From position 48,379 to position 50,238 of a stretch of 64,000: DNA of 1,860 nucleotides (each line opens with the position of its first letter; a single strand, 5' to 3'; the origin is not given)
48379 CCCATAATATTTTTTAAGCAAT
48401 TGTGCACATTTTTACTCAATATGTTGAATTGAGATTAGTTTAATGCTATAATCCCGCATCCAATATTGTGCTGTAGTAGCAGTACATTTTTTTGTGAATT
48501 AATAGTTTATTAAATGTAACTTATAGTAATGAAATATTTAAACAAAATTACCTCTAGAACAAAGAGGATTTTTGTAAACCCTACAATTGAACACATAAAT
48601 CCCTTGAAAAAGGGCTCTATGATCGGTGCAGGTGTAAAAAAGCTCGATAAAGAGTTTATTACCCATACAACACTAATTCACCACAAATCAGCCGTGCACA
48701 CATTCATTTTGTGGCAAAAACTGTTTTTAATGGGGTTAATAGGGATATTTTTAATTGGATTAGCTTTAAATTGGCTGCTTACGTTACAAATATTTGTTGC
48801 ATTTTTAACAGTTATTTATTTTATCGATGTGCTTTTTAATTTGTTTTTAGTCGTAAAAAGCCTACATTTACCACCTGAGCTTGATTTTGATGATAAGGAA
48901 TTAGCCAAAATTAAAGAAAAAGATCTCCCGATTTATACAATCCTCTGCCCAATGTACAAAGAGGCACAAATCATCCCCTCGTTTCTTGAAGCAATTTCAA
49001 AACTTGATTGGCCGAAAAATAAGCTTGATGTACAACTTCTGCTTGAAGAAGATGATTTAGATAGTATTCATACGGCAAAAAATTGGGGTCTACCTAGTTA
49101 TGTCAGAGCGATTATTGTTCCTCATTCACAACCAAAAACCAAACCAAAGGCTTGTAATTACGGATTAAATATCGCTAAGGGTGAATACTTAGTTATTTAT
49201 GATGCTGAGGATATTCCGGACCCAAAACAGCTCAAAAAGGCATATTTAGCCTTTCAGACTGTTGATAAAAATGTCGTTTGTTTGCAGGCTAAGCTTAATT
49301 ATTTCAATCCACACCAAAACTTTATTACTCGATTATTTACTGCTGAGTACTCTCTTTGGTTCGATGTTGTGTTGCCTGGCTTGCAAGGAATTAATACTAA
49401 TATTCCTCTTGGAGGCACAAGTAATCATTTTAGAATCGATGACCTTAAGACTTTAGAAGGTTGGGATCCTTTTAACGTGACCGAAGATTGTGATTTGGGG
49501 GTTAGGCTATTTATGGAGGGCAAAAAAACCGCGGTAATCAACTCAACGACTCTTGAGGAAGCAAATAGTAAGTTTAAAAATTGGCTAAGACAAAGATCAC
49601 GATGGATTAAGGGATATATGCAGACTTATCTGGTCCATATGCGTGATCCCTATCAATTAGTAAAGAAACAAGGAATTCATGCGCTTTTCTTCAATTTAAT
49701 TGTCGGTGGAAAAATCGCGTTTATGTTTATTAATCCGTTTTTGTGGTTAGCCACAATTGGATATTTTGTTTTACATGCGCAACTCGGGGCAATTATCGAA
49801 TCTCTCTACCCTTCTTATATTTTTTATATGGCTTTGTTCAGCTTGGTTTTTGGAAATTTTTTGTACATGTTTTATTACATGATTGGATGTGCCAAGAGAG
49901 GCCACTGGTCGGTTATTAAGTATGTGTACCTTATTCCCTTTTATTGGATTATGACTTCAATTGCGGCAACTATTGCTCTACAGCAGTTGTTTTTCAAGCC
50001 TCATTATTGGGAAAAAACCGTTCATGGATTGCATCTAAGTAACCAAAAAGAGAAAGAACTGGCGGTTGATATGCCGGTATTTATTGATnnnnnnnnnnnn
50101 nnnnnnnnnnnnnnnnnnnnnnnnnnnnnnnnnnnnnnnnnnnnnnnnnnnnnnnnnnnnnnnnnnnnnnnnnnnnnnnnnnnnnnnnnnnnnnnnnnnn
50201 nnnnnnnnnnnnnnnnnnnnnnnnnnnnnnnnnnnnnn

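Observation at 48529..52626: Single 1365-aa polypeptide fusing a processive GT2 synthase (QxxRW), a Wzx/MOP-flippase-like 12-TM module and a GT4 transferase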

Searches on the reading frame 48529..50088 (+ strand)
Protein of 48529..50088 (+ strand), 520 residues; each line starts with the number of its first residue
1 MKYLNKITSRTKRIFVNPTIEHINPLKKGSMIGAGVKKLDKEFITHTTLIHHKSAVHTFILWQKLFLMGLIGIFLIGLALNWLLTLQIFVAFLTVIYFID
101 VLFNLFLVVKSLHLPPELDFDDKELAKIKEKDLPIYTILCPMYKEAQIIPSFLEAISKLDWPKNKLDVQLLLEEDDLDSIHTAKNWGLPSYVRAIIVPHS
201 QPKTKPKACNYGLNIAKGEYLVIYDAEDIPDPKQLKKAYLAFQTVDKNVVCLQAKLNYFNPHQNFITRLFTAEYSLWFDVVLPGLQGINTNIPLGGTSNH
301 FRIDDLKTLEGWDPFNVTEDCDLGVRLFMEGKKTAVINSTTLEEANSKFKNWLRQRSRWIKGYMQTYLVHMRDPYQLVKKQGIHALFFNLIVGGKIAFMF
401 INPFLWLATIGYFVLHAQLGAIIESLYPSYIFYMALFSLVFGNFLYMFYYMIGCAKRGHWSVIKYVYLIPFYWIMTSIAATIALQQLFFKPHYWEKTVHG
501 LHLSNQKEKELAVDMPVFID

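Call 40: search_protein_families(library=ncbifam, proteins=[window:48529-50088:+], max_evalue=0.01)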
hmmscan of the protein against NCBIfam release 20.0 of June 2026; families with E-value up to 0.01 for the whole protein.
window:48529-50088:+ (520 aa): 11 families
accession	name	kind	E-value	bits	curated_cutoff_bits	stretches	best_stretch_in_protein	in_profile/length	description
TIGR03030.1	CelA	equivalog_domain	4.2e-16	58.1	699.1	1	124-370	121-384/714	UDP-forming cellulose synthase catalytic subunit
TIGR03937.1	PgaC_IcaA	equivalog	2.1e-14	53.3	422.3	1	116-490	27-393/407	poly-beta-1,6-N-acetyl-D-glucosamine synthase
TIGR03111.1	glyc2_xrt_Gpos1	hypoth_equivalog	1.6e-11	43.6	363.95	1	129-478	43-398/439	TIGR03111 family XrtG-associated glycosyltransferase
NF053846.1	glyco_with_XrtP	equivalog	1.3e-08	34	520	1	287-497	217-435/440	XrtP-associated glycosyltransferase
NF041865.1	EpsU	equivalog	1.5e-08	34.1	700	1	136-370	41-272/394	exopolysaccharide biosynthesis GT2 family glycosyltransferase EpsU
NF011305.0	PRK14716.1-3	equivalog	4.1e-06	26.2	409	1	88-335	10-266/486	glycosyl transferase family protein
NF011304.0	PRK14716.1-2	equivalog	0.00015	20.8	604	1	137-335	60-272/502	glycosyl transferase family protein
TIGR04283.1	glyco_like_mftF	equivalog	0.00044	19.9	182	1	137-351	2-191/221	TIGR04283 family arsenosugar biosynthesis glycosyltransferase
NF041875.1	EPS_EpsD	equivalog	0.00044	19.8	370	1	185-358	50-222/325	exopolysaccharide biosynthesis glycosyltransferase EpsD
TIGR03965.1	mycofact_glyco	equivalog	0.0029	16.5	280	1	133-359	73-296/467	mycofactocin biosynthesis glycosyltransferase MftF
NF007482.0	PRK10073.1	equivalog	0.0034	16.4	423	1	135-235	7-103/334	glycosyltransferase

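Call 55: predict_structure(alignment_id=A5)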
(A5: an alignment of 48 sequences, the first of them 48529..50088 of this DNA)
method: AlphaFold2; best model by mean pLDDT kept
length: 520 residues; sequences in the alignment: 48
mean_pLDDT: 85.2   pTM: 0.85
mean pLDDT of the five models: 85.2, 83.6, 83.6, 83.6, 81.8
residues with pLDDT >= 90: 244; 70-90: 225; 50-70: 31; < 50: 20
segments of 3 or more residues with pLDDT < 50: 501-520
pLDDT, mean of each block of 10 residues (from residue 1): 63 68 91 89 90 87 91 96 93 89 89 81 94 96 89 95 97 93 92 92 87 96 93 97 94 86 69 81 87 82 94 87 89 91 81 87 92 91 90 87 79 88 87 85 82 81 78 87 90 66 42 37
secondary structure, 60 per line:
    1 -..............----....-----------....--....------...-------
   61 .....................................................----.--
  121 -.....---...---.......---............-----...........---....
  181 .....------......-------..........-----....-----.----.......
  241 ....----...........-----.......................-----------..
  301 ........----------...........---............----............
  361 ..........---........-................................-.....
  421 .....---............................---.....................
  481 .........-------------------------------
elements in order: H2-15 E20-23 E35-38 E41-44 H61-113 H122-126 E136-142 H146-157 E166-173 H177-185 E192-197 H205-214 E220-223 H234-244 E249-259 H265-287 E299-302 H303-308 H319-329 E333-344 H349-370 H374-381 H383-414 H416-425 H429-456 H460-489

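Call 57: fold_search(model_id=the predicted structure, library=pdb)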
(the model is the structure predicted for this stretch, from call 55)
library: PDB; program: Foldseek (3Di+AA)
matches with E <= 10: 1052; with E <= 0.001: 298
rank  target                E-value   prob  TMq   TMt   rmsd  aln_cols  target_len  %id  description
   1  7sp8_A                3.7e-14  1.00  0.46  0.47  14.5       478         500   13  Chlorella virus Hyaluronan Synthase bound to UDP-GlcNAc (released 2022-04-06)
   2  9b8v_E                6.3e-14  1.00  0.56  0.36  11.7       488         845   20  AlphaFold2 informed cryo-EM model of the E. coli cellulose synthase BcsAG3B6 complex (released 2025-02-19)
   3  8smn_A                7.0e-14  1.00  0.43  0.43  16.3       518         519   13  Xenopus laevis hyaluronan synthase 1, nascent HA polymer bound state (released 2024-05-01)
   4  7sp7_A                1.3e-13  1.00  0.46  0.48  14.5       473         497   12  Chlorella virus hyaluronan synthase inhibited by UDP (released 2022-04-06)
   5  9yq5_A                1.5e-13  1.00  0.49  0.51  13.6       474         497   15  Chlorella virus hyaluronan synthase bound to an inserted UDP-GlcA (released 2025-12-10)
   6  7sp9_A                1.7e-13  1.00  0.44  0.46  14.9       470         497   13  Chlorella virus Hyaluronan Synthase in the GlcNAc-primed channel-closed state (released 2022-04-06)
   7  8sne_A                4.0e-13  1.00  0.47  0.50  14.6       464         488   14  Chlorella virus Hyaluronan Synthase bound to GlcA extended GlcNAc primer and UDP (released 2024-05-01)
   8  9fmv_A                4.2e-13  1.00  0.45  0.31  15.9       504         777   17  Cryo-EM structure of the c-di-GMP-free synthase:pEtN transferase complex (BcsA-Bct-G3) from the E. coli cellulose secr (released 2024-10-16)
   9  8smp_A                9.3e-13  1.00  0.51  0.50   7.5       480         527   15  Xenopus laevis hyaluronan synthase 1, UDP-bound, gating loop inserted state (released 2024-05-01)
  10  4p00_A                1.0e-12  1.00  0.55  0.41   6.8       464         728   18  Bacterial Cellulose Synthase in complex with cyclic-di-GMP and UDP (released 2014-04-09)
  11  8smm_A                1.0e-12  1.00  0.50  0.51   8.0       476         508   13  Xenopus laevis hyaluronan synthase 1 (released 2024-05-01)
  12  5ej1_A                1.9e-12  1.00  0.56  0.41   6.5       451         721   17  Pre-translocation state of bacterial cellulose synthase (released 2016-03-30)
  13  9yq4_A                2.5e-12  1.00  0.57  0.60   5.9       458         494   14  Chlorella virus hyaluronan synthase bound to a proofreading UDP-GlcA (released 2025-12-10)
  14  9fnn_A                2.6e-12  1.00  0.52  0.36  14.4       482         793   19  Cryo-EM structure of the c-di-GMP-saturated 'crown'less Bcs macrocomplex for cellulose secretion in E. coli (released 2024-10-16)
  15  8snc_A                3.3e-12  1.00  0.47  0.49  14.4       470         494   13  Chlorella virus Hyaluronan Synthase bound to GlcA extended GlcNAc primer (released 2024-05-01)
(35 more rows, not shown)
